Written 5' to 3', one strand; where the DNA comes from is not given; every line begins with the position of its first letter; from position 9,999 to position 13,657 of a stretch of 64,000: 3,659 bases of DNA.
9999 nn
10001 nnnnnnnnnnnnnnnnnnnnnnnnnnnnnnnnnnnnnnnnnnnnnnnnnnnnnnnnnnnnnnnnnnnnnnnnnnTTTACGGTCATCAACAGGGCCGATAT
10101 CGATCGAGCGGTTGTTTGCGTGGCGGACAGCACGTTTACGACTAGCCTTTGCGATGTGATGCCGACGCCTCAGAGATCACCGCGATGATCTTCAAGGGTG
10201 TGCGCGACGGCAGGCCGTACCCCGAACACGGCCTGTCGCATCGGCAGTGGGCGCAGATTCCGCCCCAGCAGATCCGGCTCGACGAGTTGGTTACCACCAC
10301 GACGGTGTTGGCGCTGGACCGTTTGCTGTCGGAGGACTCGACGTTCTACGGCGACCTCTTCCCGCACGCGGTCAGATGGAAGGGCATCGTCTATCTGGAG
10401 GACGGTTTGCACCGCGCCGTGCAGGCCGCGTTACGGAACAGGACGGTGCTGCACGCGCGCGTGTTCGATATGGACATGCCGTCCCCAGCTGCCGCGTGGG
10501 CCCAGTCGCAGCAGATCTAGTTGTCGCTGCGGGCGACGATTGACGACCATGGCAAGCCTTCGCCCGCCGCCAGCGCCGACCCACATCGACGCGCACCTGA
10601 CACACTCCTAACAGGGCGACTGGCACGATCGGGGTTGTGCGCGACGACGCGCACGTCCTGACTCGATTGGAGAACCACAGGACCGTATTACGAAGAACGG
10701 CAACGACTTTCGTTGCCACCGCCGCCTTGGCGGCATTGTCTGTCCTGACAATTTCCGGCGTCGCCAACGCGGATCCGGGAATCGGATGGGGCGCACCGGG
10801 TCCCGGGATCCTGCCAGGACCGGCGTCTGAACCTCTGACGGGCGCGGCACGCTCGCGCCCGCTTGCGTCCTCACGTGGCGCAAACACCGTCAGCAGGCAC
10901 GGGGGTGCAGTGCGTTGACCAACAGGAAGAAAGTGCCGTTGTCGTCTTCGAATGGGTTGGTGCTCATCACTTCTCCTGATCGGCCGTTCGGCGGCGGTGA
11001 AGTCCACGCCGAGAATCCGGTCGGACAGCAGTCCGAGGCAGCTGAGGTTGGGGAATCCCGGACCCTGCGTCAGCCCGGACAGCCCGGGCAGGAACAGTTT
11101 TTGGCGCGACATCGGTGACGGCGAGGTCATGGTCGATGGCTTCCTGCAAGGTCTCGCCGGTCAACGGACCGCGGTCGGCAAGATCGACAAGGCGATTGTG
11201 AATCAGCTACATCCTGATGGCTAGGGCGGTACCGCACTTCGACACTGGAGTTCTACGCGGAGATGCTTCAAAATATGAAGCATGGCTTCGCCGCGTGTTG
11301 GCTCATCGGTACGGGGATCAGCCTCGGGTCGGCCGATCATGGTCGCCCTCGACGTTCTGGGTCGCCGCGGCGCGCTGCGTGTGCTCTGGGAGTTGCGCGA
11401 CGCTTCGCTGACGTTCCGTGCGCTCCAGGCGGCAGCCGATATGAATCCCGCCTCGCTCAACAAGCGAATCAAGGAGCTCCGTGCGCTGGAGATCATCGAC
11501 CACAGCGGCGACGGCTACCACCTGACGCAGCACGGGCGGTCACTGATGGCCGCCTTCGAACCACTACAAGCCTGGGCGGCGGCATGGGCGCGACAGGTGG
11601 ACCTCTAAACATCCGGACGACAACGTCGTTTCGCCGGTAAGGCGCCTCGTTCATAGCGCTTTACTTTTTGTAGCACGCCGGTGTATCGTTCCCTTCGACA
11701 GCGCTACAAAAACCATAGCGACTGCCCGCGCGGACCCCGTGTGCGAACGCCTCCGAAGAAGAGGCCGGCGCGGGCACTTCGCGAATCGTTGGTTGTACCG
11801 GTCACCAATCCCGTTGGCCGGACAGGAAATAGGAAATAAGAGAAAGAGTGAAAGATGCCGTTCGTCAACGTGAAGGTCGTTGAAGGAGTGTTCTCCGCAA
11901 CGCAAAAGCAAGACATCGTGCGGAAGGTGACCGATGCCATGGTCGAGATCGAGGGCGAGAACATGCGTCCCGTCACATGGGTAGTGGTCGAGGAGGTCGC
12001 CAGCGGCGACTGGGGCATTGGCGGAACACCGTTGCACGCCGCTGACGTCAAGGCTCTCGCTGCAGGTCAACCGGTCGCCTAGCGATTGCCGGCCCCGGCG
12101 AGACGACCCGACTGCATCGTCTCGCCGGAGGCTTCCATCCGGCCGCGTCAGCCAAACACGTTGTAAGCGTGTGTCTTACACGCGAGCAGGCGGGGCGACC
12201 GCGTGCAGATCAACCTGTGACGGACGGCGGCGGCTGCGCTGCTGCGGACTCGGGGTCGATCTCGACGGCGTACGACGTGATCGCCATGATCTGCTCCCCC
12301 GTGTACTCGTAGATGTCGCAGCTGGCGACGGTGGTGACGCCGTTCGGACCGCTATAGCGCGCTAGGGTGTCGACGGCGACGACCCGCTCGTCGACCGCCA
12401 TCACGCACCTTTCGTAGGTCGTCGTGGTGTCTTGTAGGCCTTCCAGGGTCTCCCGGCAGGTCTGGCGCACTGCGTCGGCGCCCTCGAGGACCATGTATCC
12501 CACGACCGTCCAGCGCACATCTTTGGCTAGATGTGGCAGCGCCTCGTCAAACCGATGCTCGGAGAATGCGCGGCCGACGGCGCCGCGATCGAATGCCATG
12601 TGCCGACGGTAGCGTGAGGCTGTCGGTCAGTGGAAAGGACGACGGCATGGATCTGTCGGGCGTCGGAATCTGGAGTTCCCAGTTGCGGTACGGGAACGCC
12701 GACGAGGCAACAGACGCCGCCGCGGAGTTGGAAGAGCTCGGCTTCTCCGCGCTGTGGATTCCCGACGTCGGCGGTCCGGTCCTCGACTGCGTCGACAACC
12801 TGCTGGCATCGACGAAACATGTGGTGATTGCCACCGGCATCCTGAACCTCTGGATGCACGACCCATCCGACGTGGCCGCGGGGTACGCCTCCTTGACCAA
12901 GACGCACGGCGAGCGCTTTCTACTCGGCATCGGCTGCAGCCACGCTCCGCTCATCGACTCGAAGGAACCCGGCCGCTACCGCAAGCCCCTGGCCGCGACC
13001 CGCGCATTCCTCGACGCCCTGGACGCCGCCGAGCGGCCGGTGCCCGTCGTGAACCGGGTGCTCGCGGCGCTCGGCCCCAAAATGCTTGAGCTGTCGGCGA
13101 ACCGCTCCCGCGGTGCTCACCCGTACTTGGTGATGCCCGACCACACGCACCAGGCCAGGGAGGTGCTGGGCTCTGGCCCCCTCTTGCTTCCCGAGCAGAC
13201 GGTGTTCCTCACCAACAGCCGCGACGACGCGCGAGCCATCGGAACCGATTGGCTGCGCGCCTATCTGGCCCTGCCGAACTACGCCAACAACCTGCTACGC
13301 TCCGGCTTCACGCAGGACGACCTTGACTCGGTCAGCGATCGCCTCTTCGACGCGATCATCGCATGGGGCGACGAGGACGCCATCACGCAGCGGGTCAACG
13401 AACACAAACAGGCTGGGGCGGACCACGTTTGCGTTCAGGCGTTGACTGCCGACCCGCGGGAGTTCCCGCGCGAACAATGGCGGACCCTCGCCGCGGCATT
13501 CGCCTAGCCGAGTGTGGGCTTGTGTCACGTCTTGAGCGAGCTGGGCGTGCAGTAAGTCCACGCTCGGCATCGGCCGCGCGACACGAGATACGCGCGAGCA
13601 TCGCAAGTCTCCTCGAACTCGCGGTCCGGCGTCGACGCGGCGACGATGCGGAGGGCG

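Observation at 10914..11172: Fossil of the mycobactin cluster: frameshifted mbtG tail fused to an mbtH stub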

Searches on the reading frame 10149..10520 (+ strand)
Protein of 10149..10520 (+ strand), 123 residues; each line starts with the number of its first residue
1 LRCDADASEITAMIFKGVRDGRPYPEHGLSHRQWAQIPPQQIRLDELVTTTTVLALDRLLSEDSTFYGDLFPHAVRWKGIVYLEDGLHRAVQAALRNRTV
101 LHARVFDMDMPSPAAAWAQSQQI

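Call 5: search_protein_families(library=pfam, max_evalue=1, proteins=[window:10149-10520:+])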
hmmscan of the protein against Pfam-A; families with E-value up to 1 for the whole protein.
window:10149-10520:+ (123 aa): 1 family
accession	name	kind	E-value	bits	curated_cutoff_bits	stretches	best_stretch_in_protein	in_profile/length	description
PF23719.1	VapB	-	5.6e-48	161.5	27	1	13-108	1-96/97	Antitoxin VapB-like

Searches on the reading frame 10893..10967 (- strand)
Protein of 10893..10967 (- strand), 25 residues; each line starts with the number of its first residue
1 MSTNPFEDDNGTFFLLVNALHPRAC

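Call 5: search_protein_families(library=pfam, max_evalue=1, proteins=[window:10893-10967:-])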
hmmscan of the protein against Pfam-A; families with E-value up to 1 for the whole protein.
seq(25 aa): 1 family
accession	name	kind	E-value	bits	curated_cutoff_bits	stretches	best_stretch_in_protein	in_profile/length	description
PF03621.18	MbtH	-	0.00045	20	27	1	3-19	2-18/53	MbtH-like protein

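Call 6: search_solved_structures(query=window:10893-10967:-, max_evalue=10, show_alignments=3)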
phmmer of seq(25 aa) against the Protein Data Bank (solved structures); distinct sequences matched with E-value up to 10: 10.
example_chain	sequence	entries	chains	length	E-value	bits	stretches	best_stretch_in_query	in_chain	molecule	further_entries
2khr_A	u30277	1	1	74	1.4e-05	27.1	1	1-19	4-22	Protein mbtH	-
2n6g_A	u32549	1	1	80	8.8e-05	24.8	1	1-19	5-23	MbtH-like protein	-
2myy_A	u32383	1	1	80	0.0069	19.2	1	1-19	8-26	Conserved hypothetical MbtH-like protein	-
5wmm_B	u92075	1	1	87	0.01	18.8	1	1-19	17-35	MbtH homologue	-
6ea3_A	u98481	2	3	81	0.015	18.3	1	3-18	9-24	MbtH-like protein | Conserved protein MbtH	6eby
8gic_C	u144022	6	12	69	0.12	15.6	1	3-19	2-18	MbtH-like short polypeptide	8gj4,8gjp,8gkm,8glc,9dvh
5u89_B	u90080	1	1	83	0.27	14.6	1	3-18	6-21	MbtH domain protein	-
5ja1_B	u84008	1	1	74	0.32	14.4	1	3-19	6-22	Enterobactin biosynthesis protein YbdZ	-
1cc1_S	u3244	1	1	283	1.5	12.4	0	7-23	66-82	HYDROGENASE (SMALL SUBUNIT)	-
4kl8_S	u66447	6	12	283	1.6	12.4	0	7-23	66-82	Periplasmic [NiFeSe] hydrogenase small subunit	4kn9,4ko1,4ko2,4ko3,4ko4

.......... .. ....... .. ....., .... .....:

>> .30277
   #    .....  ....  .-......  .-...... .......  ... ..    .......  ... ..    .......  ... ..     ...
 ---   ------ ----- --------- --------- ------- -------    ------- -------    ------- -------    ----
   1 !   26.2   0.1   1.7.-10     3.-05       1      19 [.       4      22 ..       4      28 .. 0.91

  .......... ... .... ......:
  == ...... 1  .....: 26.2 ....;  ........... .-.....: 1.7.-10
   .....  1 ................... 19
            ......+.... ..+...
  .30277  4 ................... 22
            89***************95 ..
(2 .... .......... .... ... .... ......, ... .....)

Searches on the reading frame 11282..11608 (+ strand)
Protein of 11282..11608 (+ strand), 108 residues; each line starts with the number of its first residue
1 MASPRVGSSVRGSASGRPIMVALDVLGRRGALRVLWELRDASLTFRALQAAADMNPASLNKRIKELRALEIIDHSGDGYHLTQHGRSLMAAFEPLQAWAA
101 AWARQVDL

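Call 5: search_protein_families(library=pfam, max_evalue=1, proteins=[window:11282-11608:+])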
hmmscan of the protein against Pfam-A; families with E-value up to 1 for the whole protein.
window:11282-11608:+ (108 aa): 10 families
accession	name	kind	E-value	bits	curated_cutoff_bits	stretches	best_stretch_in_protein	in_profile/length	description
PF25213.1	HVO_A0261_N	-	2.5e-07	30.9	35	1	32-95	14-77/86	HVO_A0261 N-terminal domain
PF01638.23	HxlR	-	1.3e-06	28.5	20.8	1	25-105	1-89/91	HxlR-like helix-turn-helix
PF24038.1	DUF7347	-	4.1e-05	24.2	27.6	1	28-91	13-76/77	Domain of unknown function (DUF7347)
PF14947.12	HTH_45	-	5.9e-05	23.4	25.5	1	49-96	26-73/77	Winged helix-turn-helix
PF13412.12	HTH_24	-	0.0017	18.3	21.9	1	33-72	10-47/48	Winged helix-turn-helix DNA-binding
PF12840.13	HTH_20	-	0.0031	17.9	27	1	32-73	7-49/51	Helix-turn-helix domain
PF12802.13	MarR_2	-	0.014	16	27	1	31-75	7-53/61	MarR family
PF21715.3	CggR_N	-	0.031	14.4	30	1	46-93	21-68/71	CggR N-terminal DNA binding domain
PF06969.22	HemN_C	-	0.071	13.6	24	1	58-88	37-67/67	HemN C-terminal domain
PF09202.17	Rio2_N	-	0.11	13.2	27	1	45-88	27-73/82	Rio2, N-terminal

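Call 17: find_homologous_proteins(query=window:11282-11608:+, max_evalue=1e-10)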
Query window:11282-11608:+ (108 aa): 1082 proteins with E <= 1e-10 among 1121 candidates; the best 120 are listed.
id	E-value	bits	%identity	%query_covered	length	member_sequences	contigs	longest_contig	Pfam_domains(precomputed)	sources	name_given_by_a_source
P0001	4.1e-59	215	98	100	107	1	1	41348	PF25213.2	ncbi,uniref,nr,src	ncbi:winged helix-turn-helix transcriptional regulator [Mycobacterium sp.]|uniref:winged helix-turn-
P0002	5.1e-56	205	87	100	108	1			PF01638.24,PF25213.2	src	-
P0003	9.0e-55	201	87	100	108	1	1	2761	PF01638.24,PF25213.2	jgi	jgi:DNA-binding HxlR family transcriptional regulator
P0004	1.7e-53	197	81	100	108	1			PF01638.24,PF24038.2,PF25213.2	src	-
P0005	1.0e-51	191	81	100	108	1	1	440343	PF01638.24,PF24038.2,PF25213.2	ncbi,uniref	ncbi:winged helix-turn-helix transcriptional regulator [Mycobacterium sp. NPDC048908]|uniref:winged 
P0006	2.1e-49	184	99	82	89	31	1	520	PF01638.24,PF25213.2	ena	-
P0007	4.4e-48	180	99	80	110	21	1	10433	PF01638.24,PF25213.2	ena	-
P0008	2.1e-46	174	91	82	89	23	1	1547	PF01638.24,PF24038.2,PF25213.2,PF14947.13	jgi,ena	-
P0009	6.0e-46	173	76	97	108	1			PF01638.24,PF24038.2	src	-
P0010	6.1e-46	173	90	82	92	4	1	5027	PF01638.24,PF25213.2,PF14947.13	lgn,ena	-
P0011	7.3e-46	172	90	82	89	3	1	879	PF01638.24,PF25213.2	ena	-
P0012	9.9e-46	172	78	96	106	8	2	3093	PF01638.24,PF24038.2,PF25213.2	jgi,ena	jgi:DNA-binding HxlR family transcriptional regulator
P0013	1.2e-45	172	97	82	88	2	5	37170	PF25213.2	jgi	-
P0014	1.2e-45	172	75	100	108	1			PF01638.24,PF24038.2,PF25213.2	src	-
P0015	1.3e-45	172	76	100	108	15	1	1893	PF01638.24,PF24038.2,PF25213.2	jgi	jgi:DNA-binding HxlR family transcriptional regulator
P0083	8.9e-39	150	70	94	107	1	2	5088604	PF01638.24,PF24038.2,PF25213.2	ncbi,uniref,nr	ncbi:DNA-binding HxlR family transcriptional regulator [Mycobacterium sp. OAS707]|uniref:winged heli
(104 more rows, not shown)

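Call 19: find_encoding_contigs(protein=P0005, flank=10000, max_places=2)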
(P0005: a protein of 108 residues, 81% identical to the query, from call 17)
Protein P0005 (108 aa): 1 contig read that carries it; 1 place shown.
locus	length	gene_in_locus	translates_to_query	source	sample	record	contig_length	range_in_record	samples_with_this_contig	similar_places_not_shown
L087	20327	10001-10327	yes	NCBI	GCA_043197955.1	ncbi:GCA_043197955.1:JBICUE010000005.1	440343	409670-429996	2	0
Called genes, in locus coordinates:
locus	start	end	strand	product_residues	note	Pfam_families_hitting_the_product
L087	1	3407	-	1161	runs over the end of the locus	PF00550:PP-binding, PF00668:Condensation, PF00501:AMP-binding, PF13193:AMP-binding_C, PF00550:PP-binding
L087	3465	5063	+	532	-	PF00501:AMP-binding, PF13193:AMP-binding_C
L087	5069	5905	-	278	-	PF00722:Glyco_hydro_16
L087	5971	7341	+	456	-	PF00083:Sugar_tr, PF07690:MFS_1, PF00083:Sugar_tr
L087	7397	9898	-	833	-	PF00270:DEAD, PF22527:DEXQc_Suv3, PF00271:Helicase_C (weak), PF12029:DUF3516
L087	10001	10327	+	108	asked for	PF24038:DUF7347 (weak), PF25213:HVO_A0261_N (weak), PF01638:HxlR (weak)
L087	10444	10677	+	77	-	PF01361:Tautomerase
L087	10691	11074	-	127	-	PF12680:SnoaL_2 (weak)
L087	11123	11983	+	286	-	PF00296:Bac_luciferase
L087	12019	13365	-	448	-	PF00425:Chorismate_bind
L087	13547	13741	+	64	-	-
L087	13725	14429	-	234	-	-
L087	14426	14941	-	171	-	PF04542:Sigma70_r2, PF08281:Sigma70_r4_2, PF04545:Sigma70_r4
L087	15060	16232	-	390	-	PF04055:Radical_SAM, PF06969:HemN_C (weak)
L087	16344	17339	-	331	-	PF00665:rve, PF13683:rve_3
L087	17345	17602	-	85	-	-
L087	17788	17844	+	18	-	-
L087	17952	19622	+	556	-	PF03460:NIR_SIR_ferr, PF01077:NIR_SIR, PF03460:NIR_SIR_ferr, PF01077:NIR_SIR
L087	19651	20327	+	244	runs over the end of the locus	PF01507:PAPS_reduct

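Call 20: find_encoding_contigs(protein=P0001, flank=10000, max_places=2)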
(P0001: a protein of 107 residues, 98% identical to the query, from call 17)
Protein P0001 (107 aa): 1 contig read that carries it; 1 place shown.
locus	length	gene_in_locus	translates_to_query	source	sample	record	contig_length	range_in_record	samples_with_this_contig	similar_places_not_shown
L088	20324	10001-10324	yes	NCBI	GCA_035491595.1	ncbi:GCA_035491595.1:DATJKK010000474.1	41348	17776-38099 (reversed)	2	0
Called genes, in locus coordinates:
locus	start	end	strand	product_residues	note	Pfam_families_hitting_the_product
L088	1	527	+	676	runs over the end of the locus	PF02897:Peptidase_S9_N, PF00326:Peptidase_S9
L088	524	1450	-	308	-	PF03193:RsgA_GTPase (faint), PF00009:GTP_EFTU (weak), PF00350:Dynamin_N (faint), PF01926:MMR_HSR1, PF02421:FeoB_N, PF07650:KH_2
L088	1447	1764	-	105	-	PF26947:CDL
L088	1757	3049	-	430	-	PF01595:CNNM, PF00571:CBS (weak), PF03471:CorC_HlyC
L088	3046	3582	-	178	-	PF02130:YbeY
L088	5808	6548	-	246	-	PF20260:PUA_4, PF04452:Methyltrans_RNA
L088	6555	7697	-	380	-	PF00226:DnaJ, PF01556:DnaJ_C, PF00684:DnaJ_CXXCXGXG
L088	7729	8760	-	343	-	PF01628:HrcA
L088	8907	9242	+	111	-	PF23719:VapB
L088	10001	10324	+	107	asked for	PF25213:HVO_A0261_N (weak)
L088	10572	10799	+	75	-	PF01361:Tautomerase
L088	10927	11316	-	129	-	PF12680:SnoaL_2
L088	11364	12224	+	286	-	PF00296:Bac_luciferase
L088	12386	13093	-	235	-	-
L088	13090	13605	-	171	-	PF04542:Sigma70_r2, PF08281:Sigma70_r4_2, PF04545:Sigma70_r4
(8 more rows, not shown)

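Call 26: find_encoding_contigs(protein=P0083, flank=10000, max_places=2)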
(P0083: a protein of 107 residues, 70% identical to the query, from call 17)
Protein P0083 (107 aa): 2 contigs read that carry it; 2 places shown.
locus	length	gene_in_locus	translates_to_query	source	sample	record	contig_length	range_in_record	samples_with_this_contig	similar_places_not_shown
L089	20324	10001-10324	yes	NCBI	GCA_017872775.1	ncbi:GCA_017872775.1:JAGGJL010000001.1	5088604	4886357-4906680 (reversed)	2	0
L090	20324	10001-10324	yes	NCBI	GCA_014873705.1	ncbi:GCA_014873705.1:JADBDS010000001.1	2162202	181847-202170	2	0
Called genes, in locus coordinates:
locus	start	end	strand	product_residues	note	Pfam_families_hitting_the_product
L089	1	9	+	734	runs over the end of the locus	PF00128:Alpha-amylase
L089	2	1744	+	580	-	PF00128:Alpha-amylase, PF11941:DUF3459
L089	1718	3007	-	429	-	PF00291:PALP, PF00585:Thr_dehydrat_C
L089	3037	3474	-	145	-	PF04075:F420H2_quin_red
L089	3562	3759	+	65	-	-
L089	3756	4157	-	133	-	PF10604:Polyketide_cyc2 (weak)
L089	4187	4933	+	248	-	-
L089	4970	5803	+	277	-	PF04072:LCM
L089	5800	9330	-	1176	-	PF02811:PHP, PF07733:DNA_pol3_alpha, PF17657:DNA_pol3_finger, PF14579:HHH_6, PF01336:tRNA_anti-codon (weak)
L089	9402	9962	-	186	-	PF02627:CMD (weak)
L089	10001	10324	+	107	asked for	PF24038:DUF7347 (weak), PF25213:HVO_A0261_N (weak), PF01638:HxlR (weak)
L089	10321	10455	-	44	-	-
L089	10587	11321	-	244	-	PF00440:TetR_N, PF16859:TetR_C_11 (weak)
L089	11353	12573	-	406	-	PF04542:Sigma70_r2, PF20239:DUF6596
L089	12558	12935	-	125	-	PF03795:YCII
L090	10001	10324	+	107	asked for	PF24038:DUF7347 (weak), PF25213:HVO_A0261_N (weak), PF01638:HxlR (weak)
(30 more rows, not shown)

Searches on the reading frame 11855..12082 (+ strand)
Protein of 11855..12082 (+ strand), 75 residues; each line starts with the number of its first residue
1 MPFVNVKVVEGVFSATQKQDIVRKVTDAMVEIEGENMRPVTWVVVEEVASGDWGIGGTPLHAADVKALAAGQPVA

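Call 5: search_protein_families(library=pfam, max_evalue=1, proteins=[window:11855-12082:+])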
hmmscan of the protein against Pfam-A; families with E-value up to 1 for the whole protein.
window:11855-12082:+ (75 aa): 2 families
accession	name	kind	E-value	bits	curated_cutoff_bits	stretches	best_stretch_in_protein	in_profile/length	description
PF01361.26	Tautomerase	-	8e-15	54.9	22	1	2-62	1-59/60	Tautomerase enzyme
PF14832.11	Tautomerase_3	-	0.11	13.2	25.7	1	1-61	1-59/138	Putative oxalocrotonate tautomerase enzyme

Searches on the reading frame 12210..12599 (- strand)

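Call 5: search_protein_families(library=pfam, max_evalue=1, proteins=[window:12210-12599:-])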
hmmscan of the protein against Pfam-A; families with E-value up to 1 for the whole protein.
window:12210-12599:- (129 aa): 2 families
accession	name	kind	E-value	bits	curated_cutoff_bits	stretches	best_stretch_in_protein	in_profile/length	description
PF12680.13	SnoaL_2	-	8.2e-09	36.4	27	1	10-104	6-99/102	SnoaL-like domain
PF07366.18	SnoaL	-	0.0017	18.6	28.4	1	10-75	9-73/126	SnoaL-like polyketide cyclase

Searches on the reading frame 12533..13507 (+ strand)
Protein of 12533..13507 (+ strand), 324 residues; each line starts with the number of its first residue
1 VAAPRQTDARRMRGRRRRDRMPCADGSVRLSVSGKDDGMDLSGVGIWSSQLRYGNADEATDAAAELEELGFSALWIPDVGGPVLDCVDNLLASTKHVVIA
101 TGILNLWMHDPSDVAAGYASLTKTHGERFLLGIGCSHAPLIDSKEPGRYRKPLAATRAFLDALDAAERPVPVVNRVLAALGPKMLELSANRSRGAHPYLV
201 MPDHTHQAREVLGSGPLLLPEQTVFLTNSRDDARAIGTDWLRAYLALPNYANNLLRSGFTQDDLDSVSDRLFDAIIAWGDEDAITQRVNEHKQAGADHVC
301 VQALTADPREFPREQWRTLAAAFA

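Call 5: search_protein_families(library=pfam, max_evalue=1, proteins=[window:12533-13507:+])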
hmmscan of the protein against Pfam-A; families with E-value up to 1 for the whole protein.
window:12533-13507:+ (324 aa): 1 family
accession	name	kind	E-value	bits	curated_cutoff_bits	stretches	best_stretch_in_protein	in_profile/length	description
PF00296.26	Bac_luciferase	-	7.2e-21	75.3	27.9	1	53-298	18-314/314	Luciferase-like monooxygenase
